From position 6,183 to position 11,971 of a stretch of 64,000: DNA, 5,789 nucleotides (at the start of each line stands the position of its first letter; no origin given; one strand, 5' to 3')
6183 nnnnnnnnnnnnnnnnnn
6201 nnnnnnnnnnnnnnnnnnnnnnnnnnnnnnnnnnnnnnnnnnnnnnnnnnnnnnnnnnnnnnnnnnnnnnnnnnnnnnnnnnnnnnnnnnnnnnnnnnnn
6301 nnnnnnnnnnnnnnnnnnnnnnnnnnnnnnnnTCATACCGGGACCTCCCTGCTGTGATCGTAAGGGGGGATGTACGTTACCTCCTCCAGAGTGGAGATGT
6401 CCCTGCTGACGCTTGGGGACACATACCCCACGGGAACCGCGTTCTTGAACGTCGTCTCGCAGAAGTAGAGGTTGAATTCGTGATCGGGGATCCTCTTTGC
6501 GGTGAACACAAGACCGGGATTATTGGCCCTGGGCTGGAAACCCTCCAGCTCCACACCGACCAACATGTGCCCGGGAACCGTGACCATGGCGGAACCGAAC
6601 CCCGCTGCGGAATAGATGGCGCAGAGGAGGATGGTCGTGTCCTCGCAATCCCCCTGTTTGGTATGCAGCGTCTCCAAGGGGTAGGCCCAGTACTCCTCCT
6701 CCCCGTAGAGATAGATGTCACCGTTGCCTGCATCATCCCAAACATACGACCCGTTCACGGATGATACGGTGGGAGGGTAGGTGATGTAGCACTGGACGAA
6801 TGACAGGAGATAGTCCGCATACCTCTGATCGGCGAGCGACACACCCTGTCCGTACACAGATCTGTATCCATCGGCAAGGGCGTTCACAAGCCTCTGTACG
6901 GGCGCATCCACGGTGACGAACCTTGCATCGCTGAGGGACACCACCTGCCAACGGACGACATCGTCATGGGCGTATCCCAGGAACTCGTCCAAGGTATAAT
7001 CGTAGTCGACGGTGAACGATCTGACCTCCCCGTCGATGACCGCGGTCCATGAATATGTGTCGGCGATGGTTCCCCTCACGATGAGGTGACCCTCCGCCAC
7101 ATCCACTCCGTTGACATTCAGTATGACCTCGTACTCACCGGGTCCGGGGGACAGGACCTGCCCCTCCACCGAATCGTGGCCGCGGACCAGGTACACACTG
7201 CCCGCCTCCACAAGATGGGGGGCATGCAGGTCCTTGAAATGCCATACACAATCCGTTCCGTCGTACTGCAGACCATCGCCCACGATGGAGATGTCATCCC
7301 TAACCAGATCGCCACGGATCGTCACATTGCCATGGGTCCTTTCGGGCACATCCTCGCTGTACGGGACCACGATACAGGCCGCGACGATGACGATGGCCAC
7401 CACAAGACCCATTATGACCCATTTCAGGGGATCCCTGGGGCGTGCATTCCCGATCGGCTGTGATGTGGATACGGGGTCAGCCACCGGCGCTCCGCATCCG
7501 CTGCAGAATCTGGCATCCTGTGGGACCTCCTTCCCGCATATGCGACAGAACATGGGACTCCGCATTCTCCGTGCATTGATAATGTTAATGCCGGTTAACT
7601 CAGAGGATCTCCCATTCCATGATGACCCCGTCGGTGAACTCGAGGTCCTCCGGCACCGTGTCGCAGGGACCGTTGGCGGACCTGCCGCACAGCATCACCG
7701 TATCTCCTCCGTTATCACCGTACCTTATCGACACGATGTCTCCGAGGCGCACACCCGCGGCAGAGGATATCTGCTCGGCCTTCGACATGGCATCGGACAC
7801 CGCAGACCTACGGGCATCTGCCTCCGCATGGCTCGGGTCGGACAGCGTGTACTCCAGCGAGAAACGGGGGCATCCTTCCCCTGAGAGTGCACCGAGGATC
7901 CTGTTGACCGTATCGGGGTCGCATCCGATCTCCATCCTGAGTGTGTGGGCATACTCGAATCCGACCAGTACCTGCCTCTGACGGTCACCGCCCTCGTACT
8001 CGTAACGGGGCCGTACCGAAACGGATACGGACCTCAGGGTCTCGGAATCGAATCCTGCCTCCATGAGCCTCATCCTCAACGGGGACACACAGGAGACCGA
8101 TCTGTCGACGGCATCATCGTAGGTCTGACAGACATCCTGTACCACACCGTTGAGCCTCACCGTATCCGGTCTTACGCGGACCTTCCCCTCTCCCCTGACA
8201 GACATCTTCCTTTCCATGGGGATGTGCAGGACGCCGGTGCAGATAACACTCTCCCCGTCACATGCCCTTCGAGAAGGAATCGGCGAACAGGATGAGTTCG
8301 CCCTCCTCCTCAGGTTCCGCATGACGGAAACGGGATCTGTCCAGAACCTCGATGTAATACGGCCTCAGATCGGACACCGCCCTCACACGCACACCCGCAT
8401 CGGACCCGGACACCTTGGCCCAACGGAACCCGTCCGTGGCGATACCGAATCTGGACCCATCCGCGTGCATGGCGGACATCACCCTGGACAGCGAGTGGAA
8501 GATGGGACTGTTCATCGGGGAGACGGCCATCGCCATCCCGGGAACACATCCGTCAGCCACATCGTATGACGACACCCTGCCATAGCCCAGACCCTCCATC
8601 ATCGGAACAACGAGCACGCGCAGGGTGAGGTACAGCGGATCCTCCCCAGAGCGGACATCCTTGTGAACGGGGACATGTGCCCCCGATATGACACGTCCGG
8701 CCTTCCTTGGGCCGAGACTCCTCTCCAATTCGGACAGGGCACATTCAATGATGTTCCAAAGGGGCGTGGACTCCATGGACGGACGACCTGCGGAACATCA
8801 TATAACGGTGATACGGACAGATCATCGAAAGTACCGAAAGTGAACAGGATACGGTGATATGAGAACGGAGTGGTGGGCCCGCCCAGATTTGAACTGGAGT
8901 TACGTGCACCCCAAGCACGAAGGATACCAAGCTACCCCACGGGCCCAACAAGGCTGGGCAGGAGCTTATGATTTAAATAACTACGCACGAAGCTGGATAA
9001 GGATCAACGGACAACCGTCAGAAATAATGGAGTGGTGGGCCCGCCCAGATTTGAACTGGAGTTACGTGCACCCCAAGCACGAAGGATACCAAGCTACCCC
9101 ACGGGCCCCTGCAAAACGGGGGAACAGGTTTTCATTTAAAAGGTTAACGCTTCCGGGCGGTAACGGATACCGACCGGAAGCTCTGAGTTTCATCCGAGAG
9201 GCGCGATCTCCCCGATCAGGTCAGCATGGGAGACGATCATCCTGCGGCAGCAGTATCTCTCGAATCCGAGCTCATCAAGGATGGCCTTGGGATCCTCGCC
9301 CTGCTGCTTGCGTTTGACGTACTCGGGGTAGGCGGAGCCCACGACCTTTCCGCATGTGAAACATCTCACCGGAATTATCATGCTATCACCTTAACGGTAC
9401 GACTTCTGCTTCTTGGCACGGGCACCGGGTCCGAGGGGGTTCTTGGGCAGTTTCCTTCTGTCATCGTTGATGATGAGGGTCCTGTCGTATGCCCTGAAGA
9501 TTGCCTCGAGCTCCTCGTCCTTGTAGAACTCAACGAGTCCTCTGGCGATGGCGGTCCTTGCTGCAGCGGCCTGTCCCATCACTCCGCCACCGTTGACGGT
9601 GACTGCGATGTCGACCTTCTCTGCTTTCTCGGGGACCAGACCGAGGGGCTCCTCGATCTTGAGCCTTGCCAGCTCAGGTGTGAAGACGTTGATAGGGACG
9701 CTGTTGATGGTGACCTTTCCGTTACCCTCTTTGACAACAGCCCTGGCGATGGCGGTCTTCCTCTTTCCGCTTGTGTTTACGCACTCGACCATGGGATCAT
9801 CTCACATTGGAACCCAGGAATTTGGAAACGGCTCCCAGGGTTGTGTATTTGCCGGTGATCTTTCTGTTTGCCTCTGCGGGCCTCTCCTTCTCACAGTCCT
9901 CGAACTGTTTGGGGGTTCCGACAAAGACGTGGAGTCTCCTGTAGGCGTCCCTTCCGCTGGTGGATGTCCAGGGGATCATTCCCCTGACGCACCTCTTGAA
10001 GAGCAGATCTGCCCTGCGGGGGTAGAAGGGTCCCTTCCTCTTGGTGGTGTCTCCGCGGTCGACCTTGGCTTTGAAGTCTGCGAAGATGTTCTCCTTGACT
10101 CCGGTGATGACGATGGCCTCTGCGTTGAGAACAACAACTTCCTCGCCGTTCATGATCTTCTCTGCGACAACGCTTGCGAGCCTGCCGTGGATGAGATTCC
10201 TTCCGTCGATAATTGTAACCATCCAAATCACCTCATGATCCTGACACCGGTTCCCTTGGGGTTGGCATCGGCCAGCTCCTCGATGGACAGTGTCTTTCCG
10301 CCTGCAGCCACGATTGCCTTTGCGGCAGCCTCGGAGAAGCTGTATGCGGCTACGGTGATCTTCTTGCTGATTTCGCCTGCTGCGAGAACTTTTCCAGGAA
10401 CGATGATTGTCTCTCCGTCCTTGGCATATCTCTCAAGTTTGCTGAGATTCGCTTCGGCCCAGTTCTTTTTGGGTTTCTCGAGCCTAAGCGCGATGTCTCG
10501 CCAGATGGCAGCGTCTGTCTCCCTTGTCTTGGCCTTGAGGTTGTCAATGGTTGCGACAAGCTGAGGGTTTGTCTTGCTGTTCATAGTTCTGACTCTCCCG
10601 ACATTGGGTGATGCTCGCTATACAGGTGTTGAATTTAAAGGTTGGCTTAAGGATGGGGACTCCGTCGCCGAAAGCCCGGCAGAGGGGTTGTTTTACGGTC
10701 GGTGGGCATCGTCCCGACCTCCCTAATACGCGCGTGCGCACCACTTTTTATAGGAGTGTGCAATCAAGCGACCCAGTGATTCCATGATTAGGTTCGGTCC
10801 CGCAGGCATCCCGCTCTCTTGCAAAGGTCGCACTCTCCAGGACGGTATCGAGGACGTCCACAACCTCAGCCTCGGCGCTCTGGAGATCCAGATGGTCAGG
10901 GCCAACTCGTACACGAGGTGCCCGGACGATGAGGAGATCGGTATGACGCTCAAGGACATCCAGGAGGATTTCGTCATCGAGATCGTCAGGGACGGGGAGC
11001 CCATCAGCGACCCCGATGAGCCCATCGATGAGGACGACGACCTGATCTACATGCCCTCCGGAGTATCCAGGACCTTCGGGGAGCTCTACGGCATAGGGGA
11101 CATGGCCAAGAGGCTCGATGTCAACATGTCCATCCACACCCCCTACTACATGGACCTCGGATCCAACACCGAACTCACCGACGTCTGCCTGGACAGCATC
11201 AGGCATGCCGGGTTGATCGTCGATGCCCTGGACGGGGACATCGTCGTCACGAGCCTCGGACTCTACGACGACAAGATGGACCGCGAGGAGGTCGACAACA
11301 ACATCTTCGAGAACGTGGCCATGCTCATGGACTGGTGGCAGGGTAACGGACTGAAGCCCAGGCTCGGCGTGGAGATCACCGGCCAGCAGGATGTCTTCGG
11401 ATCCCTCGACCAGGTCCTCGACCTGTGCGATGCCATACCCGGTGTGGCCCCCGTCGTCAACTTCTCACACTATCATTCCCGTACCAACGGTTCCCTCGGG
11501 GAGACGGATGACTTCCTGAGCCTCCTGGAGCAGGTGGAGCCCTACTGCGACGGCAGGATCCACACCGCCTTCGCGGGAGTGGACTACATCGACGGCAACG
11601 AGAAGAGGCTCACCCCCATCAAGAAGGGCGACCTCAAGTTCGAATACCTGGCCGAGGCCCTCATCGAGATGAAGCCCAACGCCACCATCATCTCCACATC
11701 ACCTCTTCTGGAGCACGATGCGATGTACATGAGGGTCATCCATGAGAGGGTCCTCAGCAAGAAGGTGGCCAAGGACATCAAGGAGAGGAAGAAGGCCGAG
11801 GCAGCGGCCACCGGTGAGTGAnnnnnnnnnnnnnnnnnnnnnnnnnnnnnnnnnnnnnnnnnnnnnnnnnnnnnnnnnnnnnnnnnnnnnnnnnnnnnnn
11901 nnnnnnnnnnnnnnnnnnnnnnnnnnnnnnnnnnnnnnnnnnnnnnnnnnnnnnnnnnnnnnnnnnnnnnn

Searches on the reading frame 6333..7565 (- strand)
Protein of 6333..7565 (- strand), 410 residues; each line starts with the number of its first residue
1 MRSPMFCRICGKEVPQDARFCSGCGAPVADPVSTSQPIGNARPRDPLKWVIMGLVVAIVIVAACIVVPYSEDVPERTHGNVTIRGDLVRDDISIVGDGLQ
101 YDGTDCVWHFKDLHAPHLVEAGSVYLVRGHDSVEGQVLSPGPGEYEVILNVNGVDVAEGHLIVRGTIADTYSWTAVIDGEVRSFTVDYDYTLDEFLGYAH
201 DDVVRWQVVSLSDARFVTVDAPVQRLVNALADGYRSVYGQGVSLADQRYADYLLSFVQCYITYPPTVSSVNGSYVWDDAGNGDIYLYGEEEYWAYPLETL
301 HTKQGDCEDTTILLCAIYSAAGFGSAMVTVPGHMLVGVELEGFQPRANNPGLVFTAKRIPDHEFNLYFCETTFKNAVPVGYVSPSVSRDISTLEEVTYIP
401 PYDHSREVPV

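Call 61: search_protein_families(library=pfam, proteins=[window:6333-7565:-])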
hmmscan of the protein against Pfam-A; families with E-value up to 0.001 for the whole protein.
window:6333-7565:- (410 aa): 2 families
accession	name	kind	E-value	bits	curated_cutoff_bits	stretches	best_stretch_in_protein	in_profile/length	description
PF13240.11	Zn_Ribbon_1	-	4.7e-07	29.8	25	1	6-28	1-23/23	zinc-ribbon domain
PF12773.13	DZR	-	0.00042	20.8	27.3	1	7-29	1-23/45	Double zinc ribbon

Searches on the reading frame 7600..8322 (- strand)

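Call 44: search_protein_families(library=pfam, proteins=[window:7600-8322:-], max_evalue=0.01)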
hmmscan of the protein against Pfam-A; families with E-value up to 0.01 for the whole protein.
window:7600-8322:- (240 aa): 1 family
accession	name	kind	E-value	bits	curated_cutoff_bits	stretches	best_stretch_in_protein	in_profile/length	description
PF04402.19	SIMPL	-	1.6e-25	91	25.2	1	41-206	2-165/205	Protein of unknown function (DUF541)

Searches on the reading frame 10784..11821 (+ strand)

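Call 61: search_protein_families(library=pfam, proteins=[window:10784-11821:+])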
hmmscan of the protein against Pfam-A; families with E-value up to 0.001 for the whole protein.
window:10784-11821:+ (345 aa): 1 family
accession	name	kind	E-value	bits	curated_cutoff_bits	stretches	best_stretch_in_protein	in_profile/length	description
PF01261.30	AP_endonuc_2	-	1.3e-11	45.1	31.1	1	106-299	35-223/249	Xylose isomerase-like TIM barrel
